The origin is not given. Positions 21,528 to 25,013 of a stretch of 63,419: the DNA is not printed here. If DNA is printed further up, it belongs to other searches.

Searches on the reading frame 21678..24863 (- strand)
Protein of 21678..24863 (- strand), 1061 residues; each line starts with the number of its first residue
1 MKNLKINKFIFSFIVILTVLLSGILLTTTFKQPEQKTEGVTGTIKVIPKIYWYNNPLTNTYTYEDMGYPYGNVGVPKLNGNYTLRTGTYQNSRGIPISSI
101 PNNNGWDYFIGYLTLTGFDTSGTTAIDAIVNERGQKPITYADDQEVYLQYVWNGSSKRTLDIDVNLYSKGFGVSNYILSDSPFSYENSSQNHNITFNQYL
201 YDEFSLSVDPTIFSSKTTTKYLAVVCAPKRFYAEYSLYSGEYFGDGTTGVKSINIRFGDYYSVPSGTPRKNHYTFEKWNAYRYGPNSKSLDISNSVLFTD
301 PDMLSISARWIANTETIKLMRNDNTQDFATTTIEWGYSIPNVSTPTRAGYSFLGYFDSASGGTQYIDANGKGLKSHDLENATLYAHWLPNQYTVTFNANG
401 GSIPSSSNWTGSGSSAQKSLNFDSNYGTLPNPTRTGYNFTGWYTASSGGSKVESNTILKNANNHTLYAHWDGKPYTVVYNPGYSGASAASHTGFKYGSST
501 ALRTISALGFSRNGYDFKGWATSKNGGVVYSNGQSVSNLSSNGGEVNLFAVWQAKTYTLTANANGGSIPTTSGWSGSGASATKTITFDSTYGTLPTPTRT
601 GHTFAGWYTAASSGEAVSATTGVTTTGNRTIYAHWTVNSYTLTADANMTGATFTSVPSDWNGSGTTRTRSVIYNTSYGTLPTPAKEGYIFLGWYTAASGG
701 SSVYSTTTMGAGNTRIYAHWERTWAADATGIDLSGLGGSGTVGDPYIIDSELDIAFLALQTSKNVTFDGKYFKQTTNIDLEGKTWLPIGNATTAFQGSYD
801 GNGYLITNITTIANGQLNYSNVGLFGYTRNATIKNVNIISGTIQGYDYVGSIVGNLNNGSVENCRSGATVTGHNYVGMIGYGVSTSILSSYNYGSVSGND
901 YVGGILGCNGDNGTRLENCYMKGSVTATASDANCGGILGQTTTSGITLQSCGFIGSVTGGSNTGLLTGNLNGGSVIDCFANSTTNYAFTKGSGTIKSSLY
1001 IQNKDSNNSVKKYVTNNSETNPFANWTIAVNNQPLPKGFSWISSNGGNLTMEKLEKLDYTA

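Call 45: search_protein_families(library=pfam, proteins=[window:21678-24863:-], max_evalue=0.00001)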
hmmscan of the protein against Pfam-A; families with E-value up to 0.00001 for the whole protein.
window:21678-24863:- (1061 aa): 1 family
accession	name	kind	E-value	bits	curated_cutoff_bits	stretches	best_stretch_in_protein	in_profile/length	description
PF09479.16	Flg_new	-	2e-57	191.6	27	3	392-469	1-65/65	Listeria-Bacteroides repeat domain (List_Bact_rpt)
